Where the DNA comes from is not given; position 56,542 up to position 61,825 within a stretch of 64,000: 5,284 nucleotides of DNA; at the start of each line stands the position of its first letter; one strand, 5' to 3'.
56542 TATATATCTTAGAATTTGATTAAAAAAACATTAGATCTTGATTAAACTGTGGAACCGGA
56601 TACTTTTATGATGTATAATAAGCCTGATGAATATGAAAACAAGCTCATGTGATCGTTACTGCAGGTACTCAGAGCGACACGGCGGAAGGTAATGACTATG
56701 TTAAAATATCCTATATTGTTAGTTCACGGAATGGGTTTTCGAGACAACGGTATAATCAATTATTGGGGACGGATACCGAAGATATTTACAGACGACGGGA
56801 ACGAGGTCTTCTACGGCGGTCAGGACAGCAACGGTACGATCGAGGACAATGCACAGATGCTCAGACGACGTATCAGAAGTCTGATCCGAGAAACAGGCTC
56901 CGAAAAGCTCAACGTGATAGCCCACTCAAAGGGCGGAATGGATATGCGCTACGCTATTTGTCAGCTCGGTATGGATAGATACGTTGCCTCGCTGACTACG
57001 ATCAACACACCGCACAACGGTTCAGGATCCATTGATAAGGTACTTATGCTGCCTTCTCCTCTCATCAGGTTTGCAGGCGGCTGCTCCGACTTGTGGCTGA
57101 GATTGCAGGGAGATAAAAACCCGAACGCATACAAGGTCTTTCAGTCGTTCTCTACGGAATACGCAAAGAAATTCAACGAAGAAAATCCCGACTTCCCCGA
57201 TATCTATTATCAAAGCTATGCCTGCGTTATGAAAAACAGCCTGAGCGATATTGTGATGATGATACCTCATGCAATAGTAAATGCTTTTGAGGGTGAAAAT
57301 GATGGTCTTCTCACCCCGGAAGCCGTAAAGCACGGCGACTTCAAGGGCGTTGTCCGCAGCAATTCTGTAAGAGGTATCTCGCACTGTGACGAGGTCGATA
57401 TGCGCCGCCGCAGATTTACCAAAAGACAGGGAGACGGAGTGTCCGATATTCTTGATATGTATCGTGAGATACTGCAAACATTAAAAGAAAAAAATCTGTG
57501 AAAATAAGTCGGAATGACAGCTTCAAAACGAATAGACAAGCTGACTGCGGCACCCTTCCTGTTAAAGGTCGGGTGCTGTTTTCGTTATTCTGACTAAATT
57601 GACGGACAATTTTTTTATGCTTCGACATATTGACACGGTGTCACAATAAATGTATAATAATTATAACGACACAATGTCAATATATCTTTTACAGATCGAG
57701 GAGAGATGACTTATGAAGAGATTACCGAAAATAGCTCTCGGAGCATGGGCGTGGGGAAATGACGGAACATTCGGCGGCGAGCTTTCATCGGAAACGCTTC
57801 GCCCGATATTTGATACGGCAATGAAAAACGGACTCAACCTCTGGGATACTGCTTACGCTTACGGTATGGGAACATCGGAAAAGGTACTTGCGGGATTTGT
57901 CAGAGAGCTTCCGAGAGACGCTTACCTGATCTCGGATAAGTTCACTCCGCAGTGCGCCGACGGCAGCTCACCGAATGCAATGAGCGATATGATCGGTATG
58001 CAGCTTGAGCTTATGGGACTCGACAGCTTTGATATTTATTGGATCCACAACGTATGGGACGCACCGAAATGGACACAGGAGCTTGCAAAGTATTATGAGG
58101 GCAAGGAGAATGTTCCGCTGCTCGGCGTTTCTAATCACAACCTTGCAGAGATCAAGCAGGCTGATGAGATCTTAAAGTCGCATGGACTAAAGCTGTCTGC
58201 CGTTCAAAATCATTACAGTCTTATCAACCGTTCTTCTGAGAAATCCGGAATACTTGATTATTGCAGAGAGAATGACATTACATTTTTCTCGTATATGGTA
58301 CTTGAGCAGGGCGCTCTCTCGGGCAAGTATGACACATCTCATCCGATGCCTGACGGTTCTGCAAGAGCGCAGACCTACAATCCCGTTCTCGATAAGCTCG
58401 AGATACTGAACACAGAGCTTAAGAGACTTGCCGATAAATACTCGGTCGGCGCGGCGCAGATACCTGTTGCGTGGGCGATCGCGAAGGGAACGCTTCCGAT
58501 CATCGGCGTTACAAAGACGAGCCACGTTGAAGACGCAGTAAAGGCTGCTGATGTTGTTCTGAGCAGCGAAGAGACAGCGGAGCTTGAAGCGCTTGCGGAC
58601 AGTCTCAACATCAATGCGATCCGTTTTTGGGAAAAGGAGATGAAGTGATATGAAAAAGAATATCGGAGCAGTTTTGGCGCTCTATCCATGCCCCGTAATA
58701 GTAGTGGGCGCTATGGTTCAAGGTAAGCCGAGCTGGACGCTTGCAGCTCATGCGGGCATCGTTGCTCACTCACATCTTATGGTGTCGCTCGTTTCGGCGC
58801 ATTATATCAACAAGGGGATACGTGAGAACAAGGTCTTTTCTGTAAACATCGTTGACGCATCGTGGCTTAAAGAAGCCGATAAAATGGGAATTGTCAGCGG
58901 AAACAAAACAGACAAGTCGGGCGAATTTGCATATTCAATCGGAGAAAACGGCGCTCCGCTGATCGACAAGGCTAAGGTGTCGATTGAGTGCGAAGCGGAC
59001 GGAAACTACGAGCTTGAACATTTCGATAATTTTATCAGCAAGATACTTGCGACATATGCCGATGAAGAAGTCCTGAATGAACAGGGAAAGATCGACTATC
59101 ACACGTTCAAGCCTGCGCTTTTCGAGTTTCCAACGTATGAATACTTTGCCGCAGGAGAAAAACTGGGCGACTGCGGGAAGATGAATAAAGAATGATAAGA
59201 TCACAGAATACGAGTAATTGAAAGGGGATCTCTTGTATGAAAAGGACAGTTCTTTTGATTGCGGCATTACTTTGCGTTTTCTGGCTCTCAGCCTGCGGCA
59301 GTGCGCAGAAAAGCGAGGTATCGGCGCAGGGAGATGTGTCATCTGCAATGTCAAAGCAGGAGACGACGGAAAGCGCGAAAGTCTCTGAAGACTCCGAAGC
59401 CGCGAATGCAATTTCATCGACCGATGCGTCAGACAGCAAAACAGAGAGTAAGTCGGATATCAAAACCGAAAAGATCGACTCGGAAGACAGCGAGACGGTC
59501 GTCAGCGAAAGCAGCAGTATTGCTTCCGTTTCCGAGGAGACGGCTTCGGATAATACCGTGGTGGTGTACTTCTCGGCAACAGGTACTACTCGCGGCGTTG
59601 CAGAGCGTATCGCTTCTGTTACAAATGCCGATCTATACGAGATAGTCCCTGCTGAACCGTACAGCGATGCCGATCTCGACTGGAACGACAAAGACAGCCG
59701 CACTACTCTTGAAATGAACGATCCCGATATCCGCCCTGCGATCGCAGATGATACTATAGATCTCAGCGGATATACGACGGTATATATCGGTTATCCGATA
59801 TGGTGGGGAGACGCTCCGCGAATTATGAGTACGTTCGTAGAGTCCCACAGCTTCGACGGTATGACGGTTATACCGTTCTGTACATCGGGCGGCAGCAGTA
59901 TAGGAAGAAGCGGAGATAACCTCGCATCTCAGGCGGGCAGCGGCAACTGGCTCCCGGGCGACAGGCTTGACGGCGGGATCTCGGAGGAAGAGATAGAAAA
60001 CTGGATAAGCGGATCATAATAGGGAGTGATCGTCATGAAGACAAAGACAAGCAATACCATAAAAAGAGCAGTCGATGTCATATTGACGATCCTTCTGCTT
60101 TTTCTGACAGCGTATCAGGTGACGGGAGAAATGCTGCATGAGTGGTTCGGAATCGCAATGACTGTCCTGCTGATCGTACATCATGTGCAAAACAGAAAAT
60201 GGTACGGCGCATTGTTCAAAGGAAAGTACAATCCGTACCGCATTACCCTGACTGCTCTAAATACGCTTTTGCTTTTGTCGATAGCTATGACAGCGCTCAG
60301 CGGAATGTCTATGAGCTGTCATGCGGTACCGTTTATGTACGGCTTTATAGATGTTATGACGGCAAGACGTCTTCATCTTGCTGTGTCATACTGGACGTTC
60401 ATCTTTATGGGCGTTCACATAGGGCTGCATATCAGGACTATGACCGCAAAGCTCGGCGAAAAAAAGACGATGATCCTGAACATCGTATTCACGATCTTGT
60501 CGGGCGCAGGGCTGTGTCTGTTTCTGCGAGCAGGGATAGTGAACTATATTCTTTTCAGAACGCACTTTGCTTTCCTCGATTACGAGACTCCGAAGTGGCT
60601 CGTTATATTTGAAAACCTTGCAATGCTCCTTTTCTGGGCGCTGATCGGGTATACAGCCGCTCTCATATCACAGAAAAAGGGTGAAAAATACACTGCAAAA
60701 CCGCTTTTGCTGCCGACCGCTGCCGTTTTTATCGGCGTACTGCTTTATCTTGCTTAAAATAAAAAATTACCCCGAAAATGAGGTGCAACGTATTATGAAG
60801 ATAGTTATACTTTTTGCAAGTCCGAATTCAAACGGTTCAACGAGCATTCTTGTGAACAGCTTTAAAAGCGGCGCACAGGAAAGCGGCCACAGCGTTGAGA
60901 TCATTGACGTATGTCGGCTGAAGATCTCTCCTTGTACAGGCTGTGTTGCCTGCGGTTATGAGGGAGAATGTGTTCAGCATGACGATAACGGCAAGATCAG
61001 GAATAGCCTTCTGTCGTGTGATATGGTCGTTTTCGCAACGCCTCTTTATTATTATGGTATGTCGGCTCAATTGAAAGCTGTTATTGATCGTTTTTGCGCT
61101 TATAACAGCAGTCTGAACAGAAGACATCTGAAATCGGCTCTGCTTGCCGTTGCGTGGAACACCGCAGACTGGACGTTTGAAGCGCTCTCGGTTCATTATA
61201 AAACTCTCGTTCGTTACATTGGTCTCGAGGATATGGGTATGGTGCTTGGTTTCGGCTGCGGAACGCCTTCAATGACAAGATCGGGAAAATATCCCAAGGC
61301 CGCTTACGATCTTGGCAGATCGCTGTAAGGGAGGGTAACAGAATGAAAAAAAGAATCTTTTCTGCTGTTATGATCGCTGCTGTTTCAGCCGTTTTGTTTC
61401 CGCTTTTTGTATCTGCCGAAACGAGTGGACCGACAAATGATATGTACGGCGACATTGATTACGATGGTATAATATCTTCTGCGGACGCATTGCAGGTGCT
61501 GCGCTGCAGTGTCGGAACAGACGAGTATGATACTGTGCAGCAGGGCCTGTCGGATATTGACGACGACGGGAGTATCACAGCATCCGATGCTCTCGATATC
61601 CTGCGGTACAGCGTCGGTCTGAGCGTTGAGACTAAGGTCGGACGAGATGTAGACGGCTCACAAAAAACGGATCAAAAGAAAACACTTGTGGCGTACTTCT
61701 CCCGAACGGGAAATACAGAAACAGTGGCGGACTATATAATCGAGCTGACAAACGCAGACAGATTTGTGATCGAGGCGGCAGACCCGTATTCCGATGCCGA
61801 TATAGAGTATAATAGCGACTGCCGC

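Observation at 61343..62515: A flavodoxin carried on a dockerin: a redox cofactor protein addressed to a cohesin scaffold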

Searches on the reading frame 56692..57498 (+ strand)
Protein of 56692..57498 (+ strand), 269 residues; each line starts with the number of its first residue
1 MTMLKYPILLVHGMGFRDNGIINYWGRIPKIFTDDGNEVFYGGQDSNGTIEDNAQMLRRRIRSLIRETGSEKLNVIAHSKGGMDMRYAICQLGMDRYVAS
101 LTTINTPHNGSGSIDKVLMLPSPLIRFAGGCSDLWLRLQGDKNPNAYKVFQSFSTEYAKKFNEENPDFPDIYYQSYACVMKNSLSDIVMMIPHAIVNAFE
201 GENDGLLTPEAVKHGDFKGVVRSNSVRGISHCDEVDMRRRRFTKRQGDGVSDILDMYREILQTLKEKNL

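Call 24: search_protein_families(library=pfam, proteins=[window:56692-57498:+], max_evalue=0.001)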
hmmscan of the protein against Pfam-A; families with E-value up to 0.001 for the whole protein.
window:56692-57498:+ (269 aa): 6 families
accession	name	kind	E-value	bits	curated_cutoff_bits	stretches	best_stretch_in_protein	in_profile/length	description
PF02089.21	Palm_thioest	-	2.3e-05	24.7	26.8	1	7-122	1-120/254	Palmitoyl protein thioesterase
PF01674.24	Lipase_2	-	0.00023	21.2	20.3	1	6-90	2-94/219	Lipase (class 2)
PF05057.20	DUF676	-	0.00025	21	20.3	1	57-111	62-128/217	Putative serine esterase (DUF676)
PF00561.26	Abhydrolase_1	-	0.00039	20.6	25.8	1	56-112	54-108/245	alpha/beta hydrolase fold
PF07819.20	PGAP1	-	0.00059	20.1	24.3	0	23-111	40-132/233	PGAP1-like alpha/beta domain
PF06028.17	DUF915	-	0.0008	19.3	22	0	45-112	77-147/255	Alpha/beta hydrolase of unknown function (DUF915)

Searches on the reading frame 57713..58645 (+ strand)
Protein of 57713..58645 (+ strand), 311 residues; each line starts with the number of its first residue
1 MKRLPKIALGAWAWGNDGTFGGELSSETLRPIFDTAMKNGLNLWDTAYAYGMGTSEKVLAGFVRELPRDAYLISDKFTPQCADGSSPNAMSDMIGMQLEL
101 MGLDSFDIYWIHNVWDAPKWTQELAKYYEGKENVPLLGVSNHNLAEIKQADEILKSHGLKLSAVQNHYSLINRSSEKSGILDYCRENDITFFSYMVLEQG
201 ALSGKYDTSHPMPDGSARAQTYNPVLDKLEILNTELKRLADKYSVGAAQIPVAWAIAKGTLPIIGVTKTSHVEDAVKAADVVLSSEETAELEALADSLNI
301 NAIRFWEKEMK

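Call 3: search_protein_families(library=pfam, proteins=[window:57713-58645:+], max_evalue=0.01)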
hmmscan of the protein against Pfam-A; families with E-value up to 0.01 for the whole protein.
window:57713-58645:+ (311 aa): 1 family
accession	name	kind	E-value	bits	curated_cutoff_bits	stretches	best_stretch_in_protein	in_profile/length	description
PF00248.27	Aldo_ket_red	-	3.2e-49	168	24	1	6-295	1-290/291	Aldo/keto reductase family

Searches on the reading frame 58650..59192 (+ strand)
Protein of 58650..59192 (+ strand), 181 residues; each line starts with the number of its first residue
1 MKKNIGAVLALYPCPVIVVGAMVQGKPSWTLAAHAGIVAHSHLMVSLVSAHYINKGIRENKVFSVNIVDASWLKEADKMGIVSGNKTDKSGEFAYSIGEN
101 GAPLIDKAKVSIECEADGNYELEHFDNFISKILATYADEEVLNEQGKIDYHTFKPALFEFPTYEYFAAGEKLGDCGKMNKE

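Call 3: search_protein_families(library=pfam, proteins=[window:58650-59192:+], max_evalue=0.01)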
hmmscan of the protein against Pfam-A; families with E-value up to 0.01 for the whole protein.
window:58650-59192:+ (181 aa): 1 family
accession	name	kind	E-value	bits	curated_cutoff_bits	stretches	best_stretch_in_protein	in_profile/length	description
PF01613.24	Flavin_Reduct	-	1.8e-11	44.8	27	1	12-144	4-140/153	Flavin reductase like domain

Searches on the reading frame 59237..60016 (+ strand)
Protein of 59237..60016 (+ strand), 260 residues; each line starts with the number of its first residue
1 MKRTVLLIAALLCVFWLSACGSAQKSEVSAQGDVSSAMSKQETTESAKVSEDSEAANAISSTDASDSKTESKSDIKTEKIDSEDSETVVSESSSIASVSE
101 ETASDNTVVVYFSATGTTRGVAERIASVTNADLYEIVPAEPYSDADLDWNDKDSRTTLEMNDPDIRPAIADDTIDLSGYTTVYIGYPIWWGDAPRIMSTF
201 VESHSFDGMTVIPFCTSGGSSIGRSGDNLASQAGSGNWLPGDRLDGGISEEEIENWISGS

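Call 3: search_protein_families(library=pfam, proteins=[window:59237-60016:+], max_evalue=0.01)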
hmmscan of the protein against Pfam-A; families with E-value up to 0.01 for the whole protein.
window:59237-60016:+ (260 aa): 3 families
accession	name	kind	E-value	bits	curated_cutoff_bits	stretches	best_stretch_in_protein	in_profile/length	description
PF12682.12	Flavodoxin_4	-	1.5e-56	190.6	24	1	107-258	2-153/155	Flavodoxin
PF12724.12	Flavodoxin_5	-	5.6e-07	30.4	27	1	108-153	1-45/145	Flavodoxin domain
PF02525.22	Flavodoxin_2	-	0.0091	16.1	27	0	126-203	34-102/198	Flavodoxin-like fold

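Call 4: search_protein_families(library=ncbifam, proteins=[window:59237-60016:+], max_evalue=0.01)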
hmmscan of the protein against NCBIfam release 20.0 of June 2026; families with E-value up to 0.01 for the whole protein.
window:59237-60016:+ (260 aa): 7 families
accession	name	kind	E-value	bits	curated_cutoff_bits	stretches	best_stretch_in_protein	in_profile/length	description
NF005501.0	PRK07116.1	subfamily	1.5e-59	200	198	1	105-258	4-157/161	flavodoxin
NF005389.0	PRK06934.1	equivalog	4.7e-18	65.3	172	1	115-228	70-179/221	flavodoxin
NF038196.1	ferrodoxin_EFR1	subfamily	1.2e-07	32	75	0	109-138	1-30/242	EFR1 family ferrodoxin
NF033939.0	DESULF_POR1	subfamily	0.0017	17.2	250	1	1-52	1-50/454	outer membrane homotrimeric porin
NF008109.0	PRK10856.1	equivalog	0.0029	17.4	208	1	6-114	121-229/334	cytoskeleton protein RodZ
NF050099.1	SepX_GlpR_2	exception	0.004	17.1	150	1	5-79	128-199/250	divisome protein SepX/GlpR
NF033194.1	lipo_EMYY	hypoth_equivalog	0.0048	16.2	100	1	2-77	1-77/292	EMYY motif lipoprotein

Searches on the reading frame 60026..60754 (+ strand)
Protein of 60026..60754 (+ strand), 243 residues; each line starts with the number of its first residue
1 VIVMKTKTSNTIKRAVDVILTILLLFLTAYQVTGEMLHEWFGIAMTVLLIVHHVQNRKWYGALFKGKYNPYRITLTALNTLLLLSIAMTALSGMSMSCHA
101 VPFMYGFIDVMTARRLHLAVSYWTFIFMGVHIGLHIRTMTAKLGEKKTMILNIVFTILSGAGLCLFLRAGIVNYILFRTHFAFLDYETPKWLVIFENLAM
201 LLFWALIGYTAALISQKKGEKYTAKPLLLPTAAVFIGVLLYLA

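Call 3: search_protein_families(library=pfam, proteins=[window:60026-60754:+], max_evalue=0.01)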
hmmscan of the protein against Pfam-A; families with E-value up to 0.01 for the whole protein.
window:60026-60754:+ (243 aa): 1 family
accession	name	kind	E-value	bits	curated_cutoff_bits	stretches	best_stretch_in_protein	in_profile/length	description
PF14358.11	DUF4405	-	1.7e-06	28.9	26.7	1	78-135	2-65/66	Domain of unknown function (DUF4405)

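Call 4: search_protein_families(library=ncbifam, proteins=[window:60026-60754:+], max_evalue=0.01)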
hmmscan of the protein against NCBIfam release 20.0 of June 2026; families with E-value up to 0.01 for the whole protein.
window:60026-60754:+ (243 aa): 0 families

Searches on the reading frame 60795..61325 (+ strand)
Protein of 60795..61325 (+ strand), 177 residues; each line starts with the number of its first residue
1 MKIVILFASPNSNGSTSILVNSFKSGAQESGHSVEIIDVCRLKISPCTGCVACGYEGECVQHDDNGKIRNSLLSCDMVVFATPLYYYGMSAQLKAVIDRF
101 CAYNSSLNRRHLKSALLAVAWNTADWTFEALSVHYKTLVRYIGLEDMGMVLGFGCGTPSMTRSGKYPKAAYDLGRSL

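Call 3: search_protein_families(library=pfam, proteins=[window:60795-61325:+], max_evalue=0.01)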
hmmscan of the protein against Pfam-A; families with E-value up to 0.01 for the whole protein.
window:60795-61325:+ (177 aa): 2 families
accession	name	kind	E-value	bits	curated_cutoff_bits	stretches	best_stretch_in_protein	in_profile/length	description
PF03358.20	FMN_red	-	3.7e-22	79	24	1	1-109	1-101/152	NADPH-dependent FMN reductase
PF02525.22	Flavodoxin_2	-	8.3e-20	71.8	27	1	1-156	1-179/198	Flavodoxin-like fold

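Call 4: search_protein_families(library=ncbifam, proteins=[window:60795-61325:+], max_evalue=0.01)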
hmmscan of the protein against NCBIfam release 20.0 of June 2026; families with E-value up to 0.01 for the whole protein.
window:60795-61325:+ (177 aa): 5 families
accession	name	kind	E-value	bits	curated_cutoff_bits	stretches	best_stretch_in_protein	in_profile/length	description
NF007280.0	PRK09739.1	equivalog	6.5e-08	32.5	162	1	1-103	4-108/199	NAD(P)H oxidoreductase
TIGR03567.1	FMN_reduc_SsuE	equivalog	0.00016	21.7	164.05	1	2-100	1-91/171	NADPH-dependent FMN reductase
NF003430.0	PRK04930.1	equivalog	0.0084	15.5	240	0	70-102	57-89/184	glutathione-regulated potassium-efflux system ancillary protein KefG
NF002370.0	PRK01355.1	subfamily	0.0093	15.5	143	0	56-106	59-109/199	FMN-dependent NADH-azoreductase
NF002044.1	PRK00871.1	equivalog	0.0097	15.3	210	0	69-120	49-104/170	glutathione-regulated potassium-efflux system oxidoreductase KefF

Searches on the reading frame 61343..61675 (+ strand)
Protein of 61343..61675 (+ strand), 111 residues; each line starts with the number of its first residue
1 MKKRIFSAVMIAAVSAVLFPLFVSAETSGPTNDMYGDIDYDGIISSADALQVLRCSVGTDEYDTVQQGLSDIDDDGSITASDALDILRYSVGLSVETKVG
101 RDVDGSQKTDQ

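Call 16: search_protein_families(library=pfam, proteins=[window:61343-61675:+], max_evalue=10)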
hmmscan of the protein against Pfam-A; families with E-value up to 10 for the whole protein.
seq(111 aa): 3 families
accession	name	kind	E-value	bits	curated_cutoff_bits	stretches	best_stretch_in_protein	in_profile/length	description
PF00404.24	Dockerin_1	-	1.9e-06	28.4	22.9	1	35-86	1-52/57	Dockerin type I domain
PF13405.12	EF-hand_6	-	0.0016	18.4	25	2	71-90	10-28/30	EF-hand domain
PF22746.1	SHOCT-like_DUF2089-C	-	0.17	12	27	1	75-87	12-24/32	SHOCT-like domain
